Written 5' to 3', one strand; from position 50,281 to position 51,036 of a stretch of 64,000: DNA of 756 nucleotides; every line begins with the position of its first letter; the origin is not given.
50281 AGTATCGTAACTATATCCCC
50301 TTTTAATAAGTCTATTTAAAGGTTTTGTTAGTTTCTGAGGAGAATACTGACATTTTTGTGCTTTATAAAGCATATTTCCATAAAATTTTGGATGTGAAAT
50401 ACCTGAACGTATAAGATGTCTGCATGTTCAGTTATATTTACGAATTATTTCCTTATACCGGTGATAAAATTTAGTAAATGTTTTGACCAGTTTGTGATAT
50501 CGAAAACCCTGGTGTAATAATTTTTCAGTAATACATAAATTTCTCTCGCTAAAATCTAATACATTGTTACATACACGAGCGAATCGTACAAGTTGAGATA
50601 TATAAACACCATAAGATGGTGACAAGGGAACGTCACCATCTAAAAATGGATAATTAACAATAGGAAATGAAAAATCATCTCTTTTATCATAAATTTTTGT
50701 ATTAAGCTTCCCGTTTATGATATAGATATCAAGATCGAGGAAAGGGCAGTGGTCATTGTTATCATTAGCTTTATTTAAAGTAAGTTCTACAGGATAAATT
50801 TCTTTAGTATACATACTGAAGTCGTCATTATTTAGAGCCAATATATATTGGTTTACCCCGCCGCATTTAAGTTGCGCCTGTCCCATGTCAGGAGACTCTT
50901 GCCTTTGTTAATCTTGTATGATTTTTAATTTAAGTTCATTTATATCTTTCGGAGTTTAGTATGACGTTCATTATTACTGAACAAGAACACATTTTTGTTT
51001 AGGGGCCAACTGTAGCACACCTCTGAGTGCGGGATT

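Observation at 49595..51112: Roughly 1.5-kb element with about 250-bp terminal inverted repeats enclosing a 152-aa ORF of unrecognised family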

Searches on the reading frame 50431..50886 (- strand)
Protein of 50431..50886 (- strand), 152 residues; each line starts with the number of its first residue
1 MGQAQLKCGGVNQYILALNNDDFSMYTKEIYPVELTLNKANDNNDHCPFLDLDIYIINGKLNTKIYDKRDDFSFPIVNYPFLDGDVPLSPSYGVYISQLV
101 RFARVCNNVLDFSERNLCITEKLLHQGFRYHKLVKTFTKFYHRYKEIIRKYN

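Call 8: search_protein_families(library=pfam, proteins=[window:50431-50886:-], max_evalue=1)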
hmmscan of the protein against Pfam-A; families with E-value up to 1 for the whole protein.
seq(152 aa): 0 families

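Call 9: find_homologous_proteins(query=window:50431-50853:-)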
Query seq(141 aa) (141 aa): 7988 proteins with E <= 0.001 among 8000 candidates; the best 120 are listed.
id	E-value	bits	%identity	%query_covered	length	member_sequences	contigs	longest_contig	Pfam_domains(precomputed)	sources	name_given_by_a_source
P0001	6.5e-74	265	88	94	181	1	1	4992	-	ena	-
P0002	3.1e-69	249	81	98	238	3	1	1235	-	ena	-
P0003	1.4e-65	237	64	74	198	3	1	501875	-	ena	-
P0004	1.9e-65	237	83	90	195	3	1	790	-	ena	-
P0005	9.0e-65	235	75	98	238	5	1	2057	-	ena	-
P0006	3.2e-64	233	56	98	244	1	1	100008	-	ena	-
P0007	1.8e-63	231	80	91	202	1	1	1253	-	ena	-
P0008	2.3e-62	227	83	90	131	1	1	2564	-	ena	-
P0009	1.9e-61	224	72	96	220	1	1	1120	-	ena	-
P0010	8.0e-61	222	59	97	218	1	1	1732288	PF26215.1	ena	-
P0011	9.2e-61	222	79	87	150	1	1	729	-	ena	-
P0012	2.7e-59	217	66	64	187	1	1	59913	PF26215.1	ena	-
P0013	4.2e-59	217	70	97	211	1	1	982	-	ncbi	-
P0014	3.5e-58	214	85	84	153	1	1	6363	-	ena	-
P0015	5.1e-58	213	92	74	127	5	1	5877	-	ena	-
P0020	2.9e-56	207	85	81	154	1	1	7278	-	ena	-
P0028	5.2e-52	194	59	86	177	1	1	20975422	PF26215.1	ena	-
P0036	1.2e-50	189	69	88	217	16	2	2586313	PF26215.1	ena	-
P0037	1.3e-50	189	66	96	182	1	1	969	-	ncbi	-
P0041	1.5e-50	189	69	88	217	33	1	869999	PF26215.1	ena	-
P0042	2.5e-50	188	68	88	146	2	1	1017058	PF26215.1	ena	-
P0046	4.4e-50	187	63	95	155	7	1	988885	PF26215.1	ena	-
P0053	1.4e-49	186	67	88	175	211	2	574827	PF26215.1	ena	-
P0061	2.7e-49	185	67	88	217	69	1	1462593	PF26215.1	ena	-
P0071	5.0e-49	184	62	98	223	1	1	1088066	PF26215.1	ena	-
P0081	8.7e-49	183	67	88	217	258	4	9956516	-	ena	-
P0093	2.3e-48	182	61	98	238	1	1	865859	PF26215.1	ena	-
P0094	2.5e-48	182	63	92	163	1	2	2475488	PF26215.1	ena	-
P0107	4.8e-48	181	61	98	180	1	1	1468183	PF26215.1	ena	-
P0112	6.0e-48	180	66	88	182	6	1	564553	PF26215.1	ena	-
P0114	6.4e-48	180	64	92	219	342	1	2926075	-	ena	-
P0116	6.7e-48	180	65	89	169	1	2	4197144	PF26215.1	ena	-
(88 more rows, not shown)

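Call 10: search_protein_families(library=pfam, proteins=[P0010, P0012, P0036, P0001, P0002, P0006], max_evalue=0.1)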
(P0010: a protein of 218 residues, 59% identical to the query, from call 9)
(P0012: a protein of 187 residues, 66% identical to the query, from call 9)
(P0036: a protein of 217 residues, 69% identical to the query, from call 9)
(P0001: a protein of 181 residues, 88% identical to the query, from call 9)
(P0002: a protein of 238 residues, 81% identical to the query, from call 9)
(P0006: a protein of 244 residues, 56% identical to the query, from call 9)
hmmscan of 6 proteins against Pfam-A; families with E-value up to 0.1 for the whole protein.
P0010 (218 aa): 2 families
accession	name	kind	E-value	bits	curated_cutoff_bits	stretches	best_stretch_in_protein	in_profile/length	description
PF14056.11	DUF4250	-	0.0023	18.3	27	0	173-202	26-55/55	Domain of unknown function (DUF4250)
PF08542.16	Rep_fac_C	-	0.044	14.6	23.6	0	175-211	16-52/88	Replication factor C C-terminal domain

P0012 (187 aa): 1 family
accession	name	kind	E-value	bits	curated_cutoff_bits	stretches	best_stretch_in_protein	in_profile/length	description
PF04673.18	Cyclase_polyket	-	0.009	16.7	24.4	0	41-87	31-76/104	Polyketide synthesis cyclase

P0036 (217 aa): 0 families

P0001 (181 aa): 0 families

P0002 (238 aa): 1 family
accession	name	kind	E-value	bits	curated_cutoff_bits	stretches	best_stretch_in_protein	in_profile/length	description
PF13120.11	DUF3974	-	0.08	13.5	25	0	143-199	30-86/126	Domain of unknown function (DUF3974)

P0006 (244 aa): 0 families

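Call 20: find_encoding_contigs(protein=window:50431-50886:-, flank=3000, max_places=3)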
Protein seq(152 aa) (152 aa): no gene with exactly this product is on record in the collection.

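Call 21: find_encoding_contigs(protein=P0001, flank=5000, max_places=4)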
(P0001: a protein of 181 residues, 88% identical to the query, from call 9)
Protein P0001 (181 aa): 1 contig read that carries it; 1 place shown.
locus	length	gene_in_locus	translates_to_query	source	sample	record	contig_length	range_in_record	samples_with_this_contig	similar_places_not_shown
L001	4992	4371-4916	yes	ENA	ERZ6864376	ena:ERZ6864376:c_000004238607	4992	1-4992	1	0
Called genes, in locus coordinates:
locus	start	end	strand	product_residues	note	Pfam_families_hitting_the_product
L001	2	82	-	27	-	?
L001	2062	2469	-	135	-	-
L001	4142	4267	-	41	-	-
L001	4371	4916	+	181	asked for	-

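Call 22: find_encoding_contigs(protein=P0002, flank=5000, max_places=4)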
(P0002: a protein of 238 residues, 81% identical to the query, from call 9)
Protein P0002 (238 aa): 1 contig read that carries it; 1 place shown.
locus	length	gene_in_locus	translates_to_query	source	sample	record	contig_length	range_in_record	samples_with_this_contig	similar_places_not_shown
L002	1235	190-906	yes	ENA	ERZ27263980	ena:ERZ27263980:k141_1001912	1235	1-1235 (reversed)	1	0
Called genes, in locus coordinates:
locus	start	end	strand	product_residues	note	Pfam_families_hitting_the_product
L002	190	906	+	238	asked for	-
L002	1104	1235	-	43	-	?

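Call 25: find_encoding_contigs(protein=P0081, flank=6000, max_places=4)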
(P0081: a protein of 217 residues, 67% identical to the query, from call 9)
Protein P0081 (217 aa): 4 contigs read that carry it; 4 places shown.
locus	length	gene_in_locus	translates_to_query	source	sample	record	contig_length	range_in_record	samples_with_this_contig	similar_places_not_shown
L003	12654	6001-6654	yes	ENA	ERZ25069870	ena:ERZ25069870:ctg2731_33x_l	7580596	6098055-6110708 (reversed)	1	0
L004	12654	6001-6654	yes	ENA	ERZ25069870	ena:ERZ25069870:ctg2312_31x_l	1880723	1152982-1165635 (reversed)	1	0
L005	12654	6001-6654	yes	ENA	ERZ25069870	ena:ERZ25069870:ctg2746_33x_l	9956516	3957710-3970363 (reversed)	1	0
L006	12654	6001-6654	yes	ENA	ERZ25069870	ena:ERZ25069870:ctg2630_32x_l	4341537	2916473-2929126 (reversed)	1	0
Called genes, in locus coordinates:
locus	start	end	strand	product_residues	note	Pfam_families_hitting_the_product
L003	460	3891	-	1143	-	PF17921:Integrase_H2C2, PF09337:zf-H2C2 (faint), PF00665:rve, PF22938:Integrase_p58_C, PF00078:RVT_1, PF17919:RT_RNaseH_2, PF17917:RT_RNaseH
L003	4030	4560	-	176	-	PF02023:SCAN (weak)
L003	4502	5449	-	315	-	-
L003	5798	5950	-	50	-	-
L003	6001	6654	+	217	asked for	-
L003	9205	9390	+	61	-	-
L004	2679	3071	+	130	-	-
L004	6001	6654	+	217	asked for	-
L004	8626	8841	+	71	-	-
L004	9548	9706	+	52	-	-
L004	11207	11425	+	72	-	-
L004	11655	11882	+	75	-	-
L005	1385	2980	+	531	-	PF00078:RVT_1, PF13966:zf-RVT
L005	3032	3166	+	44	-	-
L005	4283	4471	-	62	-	-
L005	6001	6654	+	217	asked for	-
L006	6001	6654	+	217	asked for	-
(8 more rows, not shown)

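Call 26: find_encoding_contigs(protein=P0005, flank=6000, max_places=4)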
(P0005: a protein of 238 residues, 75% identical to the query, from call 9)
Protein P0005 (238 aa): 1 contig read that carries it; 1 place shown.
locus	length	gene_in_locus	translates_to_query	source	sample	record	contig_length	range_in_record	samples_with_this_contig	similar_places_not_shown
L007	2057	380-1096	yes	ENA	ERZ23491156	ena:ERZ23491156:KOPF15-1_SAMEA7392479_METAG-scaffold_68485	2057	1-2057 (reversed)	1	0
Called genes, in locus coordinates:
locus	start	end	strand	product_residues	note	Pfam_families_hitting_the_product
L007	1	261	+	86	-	?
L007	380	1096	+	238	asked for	-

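Call 30: find_encoding_contigs(protein=P0114, flank=6000, max_places=6)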
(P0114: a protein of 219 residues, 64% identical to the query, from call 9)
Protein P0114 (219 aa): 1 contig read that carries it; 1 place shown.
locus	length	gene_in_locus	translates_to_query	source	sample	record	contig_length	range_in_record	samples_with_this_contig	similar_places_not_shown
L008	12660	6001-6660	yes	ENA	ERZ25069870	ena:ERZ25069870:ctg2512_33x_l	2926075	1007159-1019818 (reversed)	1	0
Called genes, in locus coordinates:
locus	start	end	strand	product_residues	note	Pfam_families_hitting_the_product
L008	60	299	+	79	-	-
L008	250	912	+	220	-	-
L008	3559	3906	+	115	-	-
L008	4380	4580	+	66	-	-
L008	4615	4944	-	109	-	-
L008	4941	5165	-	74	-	-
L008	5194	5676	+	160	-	PF00078:RVT_1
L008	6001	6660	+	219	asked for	-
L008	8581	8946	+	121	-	-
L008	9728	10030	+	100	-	-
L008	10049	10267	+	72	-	-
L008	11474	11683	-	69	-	-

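Call 53: list_cluster_members(proteins=[P0013, P0037, P0151, P0243, P0241])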
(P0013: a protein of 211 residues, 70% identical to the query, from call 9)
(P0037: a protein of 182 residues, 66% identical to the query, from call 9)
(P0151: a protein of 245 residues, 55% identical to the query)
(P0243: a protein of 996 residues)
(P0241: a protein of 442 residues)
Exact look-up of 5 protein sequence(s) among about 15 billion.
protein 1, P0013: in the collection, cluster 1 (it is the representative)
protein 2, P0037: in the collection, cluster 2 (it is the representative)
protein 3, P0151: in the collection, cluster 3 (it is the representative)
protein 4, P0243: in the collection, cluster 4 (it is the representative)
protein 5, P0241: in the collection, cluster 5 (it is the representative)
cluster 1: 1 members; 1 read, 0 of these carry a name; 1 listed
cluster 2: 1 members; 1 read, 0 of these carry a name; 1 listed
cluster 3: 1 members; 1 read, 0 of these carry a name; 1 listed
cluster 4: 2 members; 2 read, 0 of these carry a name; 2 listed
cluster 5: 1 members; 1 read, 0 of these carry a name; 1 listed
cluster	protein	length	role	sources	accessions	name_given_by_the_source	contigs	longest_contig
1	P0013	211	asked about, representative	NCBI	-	-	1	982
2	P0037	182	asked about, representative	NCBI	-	-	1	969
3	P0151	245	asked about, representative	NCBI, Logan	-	-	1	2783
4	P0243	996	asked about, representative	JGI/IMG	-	-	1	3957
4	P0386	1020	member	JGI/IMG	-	-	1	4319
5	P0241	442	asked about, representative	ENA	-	-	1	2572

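Call 54: find_encoding_contigs(protein=P0015, flank=6000, max_places=3)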
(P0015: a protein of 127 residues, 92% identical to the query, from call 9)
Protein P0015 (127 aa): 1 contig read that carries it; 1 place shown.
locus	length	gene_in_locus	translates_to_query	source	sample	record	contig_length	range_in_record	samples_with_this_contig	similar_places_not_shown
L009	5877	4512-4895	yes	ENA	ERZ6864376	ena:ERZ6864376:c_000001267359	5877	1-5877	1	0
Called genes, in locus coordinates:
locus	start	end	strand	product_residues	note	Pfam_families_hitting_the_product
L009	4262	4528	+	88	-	-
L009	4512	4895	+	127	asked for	-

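Call 55: find_encoding_contigs(protein=P0020, flank=8000, max_places=3)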
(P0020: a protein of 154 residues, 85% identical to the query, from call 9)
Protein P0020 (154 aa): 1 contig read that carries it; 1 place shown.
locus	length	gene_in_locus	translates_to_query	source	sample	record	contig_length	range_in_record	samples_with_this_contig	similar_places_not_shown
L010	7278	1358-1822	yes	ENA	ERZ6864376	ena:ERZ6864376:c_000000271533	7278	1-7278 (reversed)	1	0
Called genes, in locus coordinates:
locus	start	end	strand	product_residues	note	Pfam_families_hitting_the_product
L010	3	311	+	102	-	?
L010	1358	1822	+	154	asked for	-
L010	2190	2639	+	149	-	-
